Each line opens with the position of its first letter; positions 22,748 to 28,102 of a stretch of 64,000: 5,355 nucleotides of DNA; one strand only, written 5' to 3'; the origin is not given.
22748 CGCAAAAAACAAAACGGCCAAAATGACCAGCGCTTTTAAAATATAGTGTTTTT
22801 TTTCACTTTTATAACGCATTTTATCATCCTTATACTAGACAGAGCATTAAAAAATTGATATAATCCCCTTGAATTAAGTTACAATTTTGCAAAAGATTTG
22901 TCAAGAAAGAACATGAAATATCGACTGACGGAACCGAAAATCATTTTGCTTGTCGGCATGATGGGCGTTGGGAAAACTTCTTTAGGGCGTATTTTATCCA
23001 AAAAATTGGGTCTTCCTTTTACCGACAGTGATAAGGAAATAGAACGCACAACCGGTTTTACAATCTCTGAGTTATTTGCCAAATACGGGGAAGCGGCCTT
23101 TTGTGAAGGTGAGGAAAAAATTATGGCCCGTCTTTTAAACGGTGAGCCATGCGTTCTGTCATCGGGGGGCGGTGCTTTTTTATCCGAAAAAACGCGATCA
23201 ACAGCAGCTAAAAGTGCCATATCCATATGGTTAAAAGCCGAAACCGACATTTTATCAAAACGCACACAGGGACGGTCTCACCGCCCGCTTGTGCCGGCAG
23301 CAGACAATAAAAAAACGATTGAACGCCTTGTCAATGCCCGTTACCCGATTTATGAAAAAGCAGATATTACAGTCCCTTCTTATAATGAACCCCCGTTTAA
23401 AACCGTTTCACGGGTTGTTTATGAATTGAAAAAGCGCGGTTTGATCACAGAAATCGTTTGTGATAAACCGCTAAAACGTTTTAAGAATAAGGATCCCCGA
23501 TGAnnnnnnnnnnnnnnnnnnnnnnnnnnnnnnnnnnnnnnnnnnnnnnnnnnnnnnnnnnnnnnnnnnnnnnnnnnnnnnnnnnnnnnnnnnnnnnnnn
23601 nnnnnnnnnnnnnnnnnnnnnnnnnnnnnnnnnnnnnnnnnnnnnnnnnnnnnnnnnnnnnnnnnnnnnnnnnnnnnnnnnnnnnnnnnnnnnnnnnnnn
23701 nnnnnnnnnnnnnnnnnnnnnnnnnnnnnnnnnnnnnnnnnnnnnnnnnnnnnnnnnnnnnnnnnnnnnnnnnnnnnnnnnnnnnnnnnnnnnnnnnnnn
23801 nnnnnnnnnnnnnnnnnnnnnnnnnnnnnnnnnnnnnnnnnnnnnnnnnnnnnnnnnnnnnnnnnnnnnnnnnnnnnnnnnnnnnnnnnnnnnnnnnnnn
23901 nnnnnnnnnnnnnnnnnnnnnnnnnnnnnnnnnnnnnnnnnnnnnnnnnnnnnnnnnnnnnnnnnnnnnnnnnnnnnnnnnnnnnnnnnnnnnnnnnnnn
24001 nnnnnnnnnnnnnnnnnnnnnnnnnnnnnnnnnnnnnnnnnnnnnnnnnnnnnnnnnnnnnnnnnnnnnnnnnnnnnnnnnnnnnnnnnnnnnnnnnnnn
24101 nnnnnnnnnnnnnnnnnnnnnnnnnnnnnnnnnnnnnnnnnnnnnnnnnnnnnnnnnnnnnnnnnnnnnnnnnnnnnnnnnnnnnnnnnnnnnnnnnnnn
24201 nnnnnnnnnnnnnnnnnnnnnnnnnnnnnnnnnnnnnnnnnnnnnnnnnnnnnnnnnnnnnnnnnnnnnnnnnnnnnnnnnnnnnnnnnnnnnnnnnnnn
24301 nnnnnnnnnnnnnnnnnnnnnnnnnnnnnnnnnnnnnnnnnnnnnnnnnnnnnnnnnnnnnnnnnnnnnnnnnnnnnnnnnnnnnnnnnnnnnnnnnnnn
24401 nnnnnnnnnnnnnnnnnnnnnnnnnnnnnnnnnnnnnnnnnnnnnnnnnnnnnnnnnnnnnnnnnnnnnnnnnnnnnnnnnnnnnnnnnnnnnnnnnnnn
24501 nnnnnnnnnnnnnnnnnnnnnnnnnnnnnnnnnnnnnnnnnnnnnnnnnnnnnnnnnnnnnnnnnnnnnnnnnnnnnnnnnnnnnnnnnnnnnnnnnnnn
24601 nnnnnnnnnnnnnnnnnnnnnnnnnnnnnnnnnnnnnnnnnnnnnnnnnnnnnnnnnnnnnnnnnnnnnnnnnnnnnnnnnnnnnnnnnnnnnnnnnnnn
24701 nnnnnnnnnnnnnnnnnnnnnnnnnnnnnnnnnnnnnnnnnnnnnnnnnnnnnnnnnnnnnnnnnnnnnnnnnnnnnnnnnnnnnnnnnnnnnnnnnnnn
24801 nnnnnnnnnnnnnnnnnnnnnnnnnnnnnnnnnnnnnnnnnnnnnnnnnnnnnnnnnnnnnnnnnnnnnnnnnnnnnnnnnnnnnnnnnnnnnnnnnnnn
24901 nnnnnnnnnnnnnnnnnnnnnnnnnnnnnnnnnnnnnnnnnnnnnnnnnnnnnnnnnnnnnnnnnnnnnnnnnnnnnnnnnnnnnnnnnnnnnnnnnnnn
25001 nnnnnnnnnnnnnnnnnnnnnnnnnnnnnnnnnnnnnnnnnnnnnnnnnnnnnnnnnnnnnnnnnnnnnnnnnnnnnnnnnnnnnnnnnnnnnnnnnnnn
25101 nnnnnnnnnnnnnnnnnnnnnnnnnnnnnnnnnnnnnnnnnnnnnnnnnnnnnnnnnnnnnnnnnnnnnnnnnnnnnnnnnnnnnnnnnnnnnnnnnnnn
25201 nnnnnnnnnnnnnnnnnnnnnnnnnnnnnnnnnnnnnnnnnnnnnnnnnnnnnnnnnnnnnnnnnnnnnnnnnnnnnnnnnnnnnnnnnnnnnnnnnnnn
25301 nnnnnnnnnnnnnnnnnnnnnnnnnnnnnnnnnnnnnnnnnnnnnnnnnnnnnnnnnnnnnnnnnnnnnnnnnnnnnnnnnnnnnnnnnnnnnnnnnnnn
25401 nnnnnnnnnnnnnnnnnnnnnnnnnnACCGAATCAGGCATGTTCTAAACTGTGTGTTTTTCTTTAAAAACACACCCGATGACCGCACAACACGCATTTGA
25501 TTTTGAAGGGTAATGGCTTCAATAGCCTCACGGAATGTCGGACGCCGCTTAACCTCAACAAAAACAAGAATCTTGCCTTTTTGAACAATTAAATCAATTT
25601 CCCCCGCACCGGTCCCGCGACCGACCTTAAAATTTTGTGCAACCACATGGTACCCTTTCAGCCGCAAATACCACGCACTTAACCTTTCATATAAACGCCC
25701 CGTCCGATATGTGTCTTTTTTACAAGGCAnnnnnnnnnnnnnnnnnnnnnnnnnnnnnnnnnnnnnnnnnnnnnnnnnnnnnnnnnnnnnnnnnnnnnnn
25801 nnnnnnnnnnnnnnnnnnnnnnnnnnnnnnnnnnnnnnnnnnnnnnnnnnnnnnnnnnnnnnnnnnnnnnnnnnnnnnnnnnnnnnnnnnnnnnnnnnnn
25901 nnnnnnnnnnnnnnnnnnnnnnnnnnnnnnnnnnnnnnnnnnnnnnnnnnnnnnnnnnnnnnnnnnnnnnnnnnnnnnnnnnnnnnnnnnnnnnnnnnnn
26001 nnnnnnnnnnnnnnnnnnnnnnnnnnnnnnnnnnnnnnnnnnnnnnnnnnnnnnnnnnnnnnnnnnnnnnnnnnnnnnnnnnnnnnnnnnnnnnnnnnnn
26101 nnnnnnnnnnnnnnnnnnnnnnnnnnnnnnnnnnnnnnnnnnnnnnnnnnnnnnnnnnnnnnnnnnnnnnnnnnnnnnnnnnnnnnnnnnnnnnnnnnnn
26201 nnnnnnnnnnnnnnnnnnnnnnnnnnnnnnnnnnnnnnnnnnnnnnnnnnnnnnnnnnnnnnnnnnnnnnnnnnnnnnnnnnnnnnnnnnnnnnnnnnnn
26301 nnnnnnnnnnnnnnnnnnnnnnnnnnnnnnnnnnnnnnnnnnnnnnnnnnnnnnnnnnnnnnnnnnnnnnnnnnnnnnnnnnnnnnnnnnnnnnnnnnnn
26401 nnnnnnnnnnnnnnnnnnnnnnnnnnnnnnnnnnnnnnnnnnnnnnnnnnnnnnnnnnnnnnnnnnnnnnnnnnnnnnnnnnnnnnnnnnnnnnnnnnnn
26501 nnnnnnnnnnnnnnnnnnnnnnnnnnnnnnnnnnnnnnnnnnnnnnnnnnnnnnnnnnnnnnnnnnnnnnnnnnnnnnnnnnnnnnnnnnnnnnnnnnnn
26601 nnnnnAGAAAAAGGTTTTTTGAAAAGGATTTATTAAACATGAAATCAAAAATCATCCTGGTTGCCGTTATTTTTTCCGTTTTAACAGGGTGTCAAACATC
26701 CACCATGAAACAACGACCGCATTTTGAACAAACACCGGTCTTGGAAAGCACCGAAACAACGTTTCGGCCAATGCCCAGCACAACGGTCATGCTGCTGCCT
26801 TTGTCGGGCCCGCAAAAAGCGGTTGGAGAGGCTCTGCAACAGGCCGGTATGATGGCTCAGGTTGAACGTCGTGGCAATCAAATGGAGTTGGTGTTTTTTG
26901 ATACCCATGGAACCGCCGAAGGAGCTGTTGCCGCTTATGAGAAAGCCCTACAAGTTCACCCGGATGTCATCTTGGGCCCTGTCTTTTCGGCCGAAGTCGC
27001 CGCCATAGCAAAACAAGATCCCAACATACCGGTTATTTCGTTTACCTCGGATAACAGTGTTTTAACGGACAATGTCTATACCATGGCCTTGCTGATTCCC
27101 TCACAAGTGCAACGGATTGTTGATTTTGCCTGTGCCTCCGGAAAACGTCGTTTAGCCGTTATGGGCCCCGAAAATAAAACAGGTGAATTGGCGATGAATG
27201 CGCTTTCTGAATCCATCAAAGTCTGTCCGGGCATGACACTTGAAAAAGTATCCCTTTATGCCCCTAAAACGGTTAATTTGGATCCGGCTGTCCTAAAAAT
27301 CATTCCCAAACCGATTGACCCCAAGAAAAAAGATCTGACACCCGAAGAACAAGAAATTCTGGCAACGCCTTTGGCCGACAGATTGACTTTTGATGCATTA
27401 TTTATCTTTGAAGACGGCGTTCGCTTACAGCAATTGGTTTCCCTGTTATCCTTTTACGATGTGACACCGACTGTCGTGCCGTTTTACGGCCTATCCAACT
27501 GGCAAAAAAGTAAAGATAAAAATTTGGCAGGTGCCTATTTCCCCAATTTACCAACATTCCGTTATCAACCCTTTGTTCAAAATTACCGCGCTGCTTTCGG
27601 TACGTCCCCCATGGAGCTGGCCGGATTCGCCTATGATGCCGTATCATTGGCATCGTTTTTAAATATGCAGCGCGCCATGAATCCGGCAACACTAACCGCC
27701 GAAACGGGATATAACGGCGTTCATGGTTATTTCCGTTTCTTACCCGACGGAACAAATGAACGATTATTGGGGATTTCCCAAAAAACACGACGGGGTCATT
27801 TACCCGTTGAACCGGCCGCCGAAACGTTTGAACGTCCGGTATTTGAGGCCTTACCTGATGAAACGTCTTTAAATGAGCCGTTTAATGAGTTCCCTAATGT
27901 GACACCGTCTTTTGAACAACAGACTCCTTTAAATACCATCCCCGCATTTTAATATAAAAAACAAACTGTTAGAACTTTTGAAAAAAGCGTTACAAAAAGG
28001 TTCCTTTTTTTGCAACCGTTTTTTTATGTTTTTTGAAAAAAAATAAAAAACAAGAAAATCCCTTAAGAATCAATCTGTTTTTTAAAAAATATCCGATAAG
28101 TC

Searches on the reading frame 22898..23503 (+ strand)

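Call 22: search_protein_families(library=pfam, proteins=[window:22898-23503:+], max_evalue=0.001)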
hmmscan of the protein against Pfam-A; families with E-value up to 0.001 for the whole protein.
window:22898-23503:+ (201 aa): 5 families
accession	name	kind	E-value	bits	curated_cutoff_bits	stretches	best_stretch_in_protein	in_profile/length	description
PF01202.28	SKI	-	3.7e-41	141.3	22.1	1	22-175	1-156/159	Shikimate kinase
PF13238.12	AAA_18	-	2.3e-08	35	29.4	1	16-127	1-112/128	AAA domain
PF25201.1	nSTAND6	-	4.9e-05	23.8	27.7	0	5-63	10-67/148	Novel STAND NTPase 6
PF13189.12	Cytidylate_kin2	-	0.00063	20.4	28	0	16-59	2-47/176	Cytidylate kinase-like family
PF13671.12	AAA_33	-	0.00069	20.4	27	0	16-141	2-133/143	AAA domain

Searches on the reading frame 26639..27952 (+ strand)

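Call 22: search_protein_families(library=pfam, proteins=[window:26639-27952:+], max_evalue=0.001)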
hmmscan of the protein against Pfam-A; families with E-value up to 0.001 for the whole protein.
window:26639-27952:+ (437 aa): 3 families
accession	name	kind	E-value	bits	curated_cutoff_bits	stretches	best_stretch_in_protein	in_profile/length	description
PF13458.12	Peripla_BP_6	-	8e-18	65.6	31.7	1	51-337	6-288/343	Periplasmic binding protein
PF04348.19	LppC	-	4.4e-08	32.6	28.8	1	46-307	218-486/563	LppC putative lipoprotein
PF01094.35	ANF_receptor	-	0.0008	19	25.4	0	81-193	24-143/353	Receptor family ligand binding region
